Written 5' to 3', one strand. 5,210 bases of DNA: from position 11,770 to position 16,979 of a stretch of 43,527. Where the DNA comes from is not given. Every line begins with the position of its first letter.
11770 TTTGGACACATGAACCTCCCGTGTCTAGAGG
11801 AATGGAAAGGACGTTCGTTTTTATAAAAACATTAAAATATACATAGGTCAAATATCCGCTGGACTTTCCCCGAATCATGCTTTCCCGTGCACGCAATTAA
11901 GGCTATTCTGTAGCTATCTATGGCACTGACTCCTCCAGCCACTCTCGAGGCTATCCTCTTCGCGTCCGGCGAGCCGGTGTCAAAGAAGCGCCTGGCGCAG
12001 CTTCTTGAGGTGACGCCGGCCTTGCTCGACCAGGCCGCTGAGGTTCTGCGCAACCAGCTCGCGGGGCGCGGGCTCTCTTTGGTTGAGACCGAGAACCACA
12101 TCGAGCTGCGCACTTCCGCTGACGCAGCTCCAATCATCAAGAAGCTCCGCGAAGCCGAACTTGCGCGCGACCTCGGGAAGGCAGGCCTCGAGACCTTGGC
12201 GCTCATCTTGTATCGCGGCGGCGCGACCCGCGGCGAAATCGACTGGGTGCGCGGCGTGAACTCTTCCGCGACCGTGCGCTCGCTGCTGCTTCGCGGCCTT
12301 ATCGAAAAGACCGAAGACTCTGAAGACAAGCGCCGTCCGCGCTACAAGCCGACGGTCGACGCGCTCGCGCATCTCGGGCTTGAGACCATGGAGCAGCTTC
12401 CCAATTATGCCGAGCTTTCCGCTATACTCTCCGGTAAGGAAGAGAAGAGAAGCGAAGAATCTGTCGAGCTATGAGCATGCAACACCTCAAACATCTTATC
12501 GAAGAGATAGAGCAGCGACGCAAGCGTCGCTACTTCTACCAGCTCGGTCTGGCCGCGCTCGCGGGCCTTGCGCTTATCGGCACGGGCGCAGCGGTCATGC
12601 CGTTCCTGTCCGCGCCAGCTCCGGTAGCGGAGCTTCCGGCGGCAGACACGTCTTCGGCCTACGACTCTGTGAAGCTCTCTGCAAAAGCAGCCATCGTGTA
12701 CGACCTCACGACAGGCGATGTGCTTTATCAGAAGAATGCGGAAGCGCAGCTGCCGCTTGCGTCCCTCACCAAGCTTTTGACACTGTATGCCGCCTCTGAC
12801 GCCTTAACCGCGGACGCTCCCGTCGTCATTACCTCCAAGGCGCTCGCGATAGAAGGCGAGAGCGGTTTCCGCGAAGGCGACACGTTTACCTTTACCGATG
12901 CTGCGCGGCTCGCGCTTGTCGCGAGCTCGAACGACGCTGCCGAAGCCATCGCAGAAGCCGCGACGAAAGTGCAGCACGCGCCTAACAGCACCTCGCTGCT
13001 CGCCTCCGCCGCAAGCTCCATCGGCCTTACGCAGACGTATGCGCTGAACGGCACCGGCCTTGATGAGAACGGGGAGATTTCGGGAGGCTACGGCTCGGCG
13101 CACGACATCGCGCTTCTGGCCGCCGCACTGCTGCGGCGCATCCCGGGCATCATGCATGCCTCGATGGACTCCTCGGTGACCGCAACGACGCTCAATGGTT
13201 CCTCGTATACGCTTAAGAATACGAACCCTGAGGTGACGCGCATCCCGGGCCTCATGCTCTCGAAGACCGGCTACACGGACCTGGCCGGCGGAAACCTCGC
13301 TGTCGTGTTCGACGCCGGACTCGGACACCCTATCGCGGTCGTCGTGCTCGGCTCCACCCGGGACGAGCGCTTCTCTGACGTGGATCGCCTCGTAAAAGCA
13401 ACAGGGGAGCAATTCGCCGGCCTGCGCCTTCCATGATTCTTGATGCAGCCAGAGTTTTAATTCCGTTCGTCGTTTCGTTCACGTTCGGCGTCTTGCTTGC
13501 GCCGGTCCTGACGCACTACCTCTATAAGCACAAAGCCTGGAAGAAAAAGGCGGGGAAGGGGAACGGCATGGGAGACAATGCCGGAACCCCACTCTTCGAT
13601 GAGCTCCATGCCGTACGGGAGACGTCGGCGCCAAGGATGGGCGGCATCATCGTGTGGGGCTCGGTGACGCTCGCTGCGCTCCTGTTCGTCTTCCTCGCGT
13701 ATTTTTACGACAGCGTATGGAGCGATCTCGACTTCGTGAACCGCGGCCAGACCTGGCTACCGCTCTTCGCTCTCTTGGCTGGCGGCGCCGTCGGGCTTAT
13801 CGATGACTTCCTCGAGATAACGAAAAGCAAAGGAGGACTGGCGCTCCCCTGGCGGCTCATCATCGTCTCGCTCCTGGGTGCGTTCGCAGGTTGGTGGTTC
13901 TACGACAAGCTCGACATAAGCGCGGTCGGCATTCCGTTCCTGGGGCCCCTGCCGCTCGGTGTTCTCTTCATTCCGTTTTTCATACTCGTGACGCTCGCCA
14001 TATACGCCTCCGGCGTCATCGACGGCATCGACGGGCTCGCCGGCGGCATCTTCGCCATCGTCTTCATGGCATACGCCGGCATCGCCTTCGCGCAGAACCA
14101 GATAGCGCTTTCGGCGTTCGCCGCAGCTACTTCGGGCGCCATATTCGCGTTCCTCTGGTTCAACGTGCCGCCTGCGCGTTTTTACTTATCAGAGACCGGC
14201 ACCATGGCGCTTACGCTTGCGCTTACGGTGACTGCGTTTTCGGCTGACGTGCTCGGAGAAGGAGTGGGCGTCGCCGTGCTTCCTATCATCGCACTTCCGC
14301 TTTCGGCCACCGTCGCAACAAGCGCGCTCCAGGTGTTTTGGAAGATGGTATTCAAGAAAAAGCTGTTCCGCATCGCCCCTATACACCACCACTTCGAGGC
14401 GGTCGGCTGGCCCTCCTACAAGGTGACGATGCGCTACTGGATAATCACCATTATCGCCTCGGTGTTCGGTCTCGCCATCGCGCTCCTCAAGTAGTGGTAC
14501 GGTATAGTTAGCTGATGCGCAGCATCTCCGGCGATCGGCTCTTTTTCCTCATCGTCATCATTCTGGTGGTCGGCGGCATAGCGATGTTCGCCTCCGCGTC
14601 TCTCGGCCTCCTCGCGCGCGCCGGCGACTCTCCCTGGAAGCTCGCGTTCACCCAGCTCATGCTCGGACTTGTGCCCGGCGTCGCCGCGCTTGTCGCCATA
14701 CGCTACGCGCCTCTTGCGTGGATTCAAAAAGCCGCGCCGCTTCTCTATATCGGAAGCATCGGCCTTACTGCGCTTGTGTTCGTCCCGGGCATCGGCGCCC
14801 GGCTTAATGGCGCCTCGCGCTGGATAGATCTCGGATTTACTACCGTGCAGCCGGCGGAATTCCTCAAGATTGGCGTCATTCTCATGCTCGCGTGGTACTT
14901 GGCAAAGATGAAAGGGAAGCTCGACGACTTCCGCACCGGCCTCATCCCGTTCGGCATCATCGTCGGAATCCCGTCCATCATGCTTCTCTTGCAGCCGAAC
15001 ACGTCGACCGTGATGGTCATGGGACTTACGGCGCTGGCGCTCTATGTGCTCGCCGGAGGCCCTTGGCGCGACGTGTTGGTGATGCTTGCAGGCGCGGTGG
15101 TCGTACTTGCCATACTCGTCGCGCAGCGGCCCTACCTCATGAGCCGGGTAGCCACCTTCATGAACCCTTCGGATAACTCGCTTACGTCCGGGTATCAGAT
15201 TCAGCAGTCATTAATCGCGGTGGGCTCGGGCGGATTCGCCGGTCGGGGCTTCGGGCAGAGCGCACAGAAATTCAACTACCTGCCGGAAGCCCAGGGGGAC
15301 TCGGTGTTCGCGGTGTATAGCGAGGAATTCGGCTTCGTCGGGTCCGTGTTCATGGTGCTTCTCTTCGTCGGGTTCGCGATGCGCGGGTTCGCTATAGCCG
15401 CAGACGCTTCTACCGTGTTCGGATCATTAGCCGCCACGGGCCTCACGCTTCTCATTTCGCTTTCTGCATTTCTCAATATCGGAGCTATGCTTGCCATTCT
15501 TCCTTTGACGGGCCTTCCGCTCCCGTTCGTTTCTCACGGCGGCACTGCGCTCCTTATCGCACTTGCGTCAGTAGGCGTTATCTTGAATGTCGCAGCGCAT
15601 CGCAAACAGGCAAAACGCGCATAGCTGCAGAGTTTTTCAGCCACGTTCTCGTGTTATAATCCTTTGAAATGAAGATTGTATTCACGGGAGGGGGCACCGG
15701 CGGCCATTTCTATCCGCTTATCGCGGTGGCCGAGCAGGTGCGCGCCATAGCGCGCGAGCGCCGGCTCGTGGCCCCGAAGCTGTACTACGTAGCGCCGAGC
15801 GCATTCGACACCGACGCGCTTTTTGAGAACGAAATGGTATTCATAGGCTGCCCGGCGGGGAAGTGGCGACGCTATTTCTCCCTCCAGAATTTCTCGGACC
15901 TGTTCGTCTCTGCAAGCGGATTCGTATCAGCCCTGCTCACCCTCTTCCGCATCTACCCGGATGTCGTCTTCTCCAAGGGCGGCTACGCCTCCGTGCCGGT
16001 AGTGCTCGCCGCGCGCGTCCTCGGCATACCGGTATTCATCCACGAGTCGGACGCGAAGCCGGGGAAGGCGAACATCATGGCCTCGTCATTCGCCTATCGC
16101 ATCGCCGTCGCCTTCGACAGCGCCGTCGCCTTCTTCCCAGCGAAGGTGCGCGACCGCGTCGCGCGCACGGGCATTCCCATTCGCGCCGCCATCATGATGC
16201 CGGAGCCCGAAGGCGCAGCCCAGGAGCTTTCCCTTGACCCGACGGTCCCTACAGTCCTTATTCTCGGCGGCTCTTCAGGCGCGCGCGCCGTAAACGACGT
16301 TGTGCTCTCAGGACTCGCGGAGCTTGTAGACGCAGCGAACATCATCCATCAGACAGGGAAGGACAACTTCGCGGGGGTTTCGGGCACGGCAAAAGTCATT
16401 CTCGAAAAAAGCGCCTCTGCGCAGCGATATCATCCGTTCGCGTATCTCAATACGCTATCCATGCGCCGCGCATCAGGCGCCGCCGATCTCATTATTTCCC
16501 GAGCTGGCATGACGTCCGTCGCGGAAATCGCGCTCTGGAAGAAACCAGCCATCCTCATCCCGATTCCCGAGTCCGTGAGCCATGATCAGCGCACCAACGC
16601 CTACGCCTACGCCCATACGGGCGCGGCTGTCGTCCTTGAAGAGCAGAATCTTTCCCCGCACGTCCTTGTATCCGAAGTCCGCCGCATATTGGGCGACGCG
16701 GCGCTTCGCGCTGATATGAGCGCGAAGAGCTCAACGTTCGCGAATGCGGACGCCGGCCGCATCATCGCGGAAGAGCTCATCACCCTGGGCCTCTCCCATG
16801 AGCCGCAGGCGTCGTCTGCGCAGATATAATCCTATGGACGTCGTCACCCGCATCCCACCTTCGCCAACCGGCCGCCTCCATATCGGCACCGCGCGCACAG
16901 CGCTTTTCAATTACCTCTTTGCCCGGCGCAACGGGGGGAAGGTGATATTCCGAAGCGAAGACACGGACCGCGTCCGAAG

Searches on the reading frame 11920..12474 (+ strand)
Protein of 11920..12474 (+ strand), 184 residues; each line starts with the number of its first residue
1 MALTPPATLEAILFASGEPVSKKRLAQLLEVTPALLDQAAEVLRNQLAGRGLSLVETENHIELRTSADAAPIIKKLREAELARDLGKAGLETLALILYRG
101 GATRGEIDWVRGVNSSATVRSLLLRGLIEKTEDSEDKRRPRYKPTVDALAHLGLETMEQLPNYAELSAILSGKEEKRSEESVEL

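Call 78: search_protein_families(library=pfam, proteins=[window:11920-12474:+], max_evalue=0.0001)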
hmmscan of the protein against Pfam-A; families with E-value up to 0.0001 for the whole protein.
window:11920-12474:+ (184 aa): 1 family
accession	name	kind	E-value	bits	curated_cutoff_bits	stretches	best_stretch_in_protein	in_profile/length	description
PF04079.22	SMC_ScpB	-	1e-34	119.9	27.4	1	8-162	2-159/160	Segregation and condensation complex subunit ScpB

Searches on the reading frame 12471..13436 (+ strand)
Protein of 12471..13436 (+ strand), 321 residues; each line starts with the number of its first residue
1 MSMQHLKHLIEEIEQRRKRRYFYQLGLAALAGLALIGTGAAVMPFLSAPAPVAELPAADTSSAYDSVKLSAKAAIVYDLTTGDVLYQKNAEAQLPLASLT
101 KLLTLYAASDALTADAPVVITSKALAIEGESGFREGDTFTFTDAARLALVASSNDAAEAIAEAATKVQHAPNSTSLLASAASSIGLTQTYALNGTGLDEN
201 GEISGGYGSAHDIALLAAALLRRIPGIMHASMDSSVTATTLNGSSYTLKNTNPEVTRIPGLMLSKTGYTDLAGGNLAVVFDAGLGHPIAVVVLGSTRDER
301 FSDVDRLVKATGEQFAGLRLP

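Call 78: search_protein_families(library=pfam, proteins=[window:12471-13436:+], max_evalue=0.0001)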
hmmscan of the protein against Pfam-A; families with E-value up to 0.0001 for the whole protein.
window:12471-13436:+ (321 aa): 2 families
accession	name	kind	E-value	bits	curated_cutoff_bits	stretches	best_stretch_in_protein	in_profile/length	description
PF00768.25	Peptidase_S11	-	4.7e-32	111.8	27.6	1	67-295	8-237/239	D-alanyl-D-alanine carboxypeptidase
PF13354.11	Beta-lactamase2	-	2.5e-05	24.2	22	1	75-292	3-212/214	Beta-lactamase enzyme family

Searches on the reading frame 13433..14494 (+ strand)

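Call 79: search_protein_families(library=pfam, proteins=[window:13433-14494:+], max_evalue=0.0001)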
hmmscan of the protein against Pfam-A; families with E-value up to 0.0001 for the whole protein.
window:13433-14494:+ (353 aa): 1 family
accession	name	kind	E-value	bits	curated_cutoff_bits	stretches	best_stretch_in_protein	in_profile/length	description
PF00953.26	Glycos_transf_4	-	1.1e-18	68.2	27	1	111-269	5-157/160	Glycosyl transferase family 4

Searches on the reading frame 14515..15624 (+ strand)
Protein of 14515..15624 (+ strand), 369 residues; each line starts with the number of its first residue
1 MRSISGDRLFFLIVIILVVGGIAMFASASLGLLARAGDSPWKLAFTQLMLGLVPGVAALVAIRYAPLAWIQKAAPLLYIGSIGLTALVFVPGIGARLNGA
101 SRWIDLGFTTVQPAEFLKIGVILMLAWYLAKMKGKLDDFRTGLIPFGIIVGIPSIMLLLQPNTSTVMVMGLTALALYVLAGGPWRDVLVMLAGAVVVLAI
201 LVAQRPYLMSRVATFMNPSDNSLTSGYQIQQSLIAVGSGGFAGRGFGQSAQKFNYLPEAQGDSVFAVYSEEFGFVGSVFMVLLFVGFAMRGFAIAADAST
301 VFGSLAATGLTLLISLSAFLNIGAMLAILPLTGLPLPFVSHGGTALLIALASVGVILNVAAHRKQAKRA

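Call 79: search_protein_families(library=pfam, proteins=[window:14515-15624:+], max_evalue=0.0001)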
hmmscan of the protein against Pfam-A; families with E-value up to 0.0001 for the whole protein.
window:14515-15624:+ (369 aa): 1 family
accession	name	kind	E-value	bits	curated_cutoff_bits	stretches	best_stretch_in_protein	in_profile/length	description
PF01098.24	FTSW_RODA_SPOVE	-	2.3e-91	306.9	26.4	1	8-364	2-355/356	Cell cycle protein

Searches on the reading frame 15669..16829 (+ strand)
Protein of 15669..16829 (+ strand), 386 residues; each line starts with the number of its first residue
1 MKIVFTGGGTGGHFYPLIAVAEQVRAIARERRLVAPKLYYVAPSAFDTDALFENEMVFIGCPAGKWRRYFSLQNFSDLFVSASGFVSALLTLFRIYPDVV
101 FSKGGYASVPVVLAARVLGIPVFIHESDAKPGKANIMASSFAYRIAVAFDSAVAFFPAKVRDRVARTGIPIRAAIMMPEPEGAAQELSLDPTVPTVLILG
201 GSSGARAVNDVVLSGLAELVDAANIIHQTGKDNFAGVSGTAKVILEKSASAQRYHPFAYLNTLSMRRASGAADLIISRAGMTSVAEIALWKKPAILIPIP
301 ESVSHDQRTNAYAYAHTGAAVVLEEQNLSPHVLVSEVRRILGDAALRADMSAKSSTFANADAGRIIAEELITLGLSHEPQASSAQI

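Call 79: search_protein_families(library=pfam, proteins=[window:15669-16829:+], max_evalue=0.0001)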
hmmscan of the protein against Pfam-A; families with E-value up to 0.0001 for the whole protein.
window:15669-16829:+ (386 aa): 2 families
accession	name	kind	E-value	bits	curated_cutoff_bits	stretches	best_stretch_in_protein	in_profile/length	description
PF04101.22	Glyco_tran_28_C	-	2.8e-30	106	22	1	195-360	1-160/166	Glycosyltransferase family 28 C-terminal domain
PF03033.26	Glyco_transf_28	-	1.1e-27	97.2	26.2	1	3-146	1-138/139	Glycosyltransferase family 28 N-terminal domain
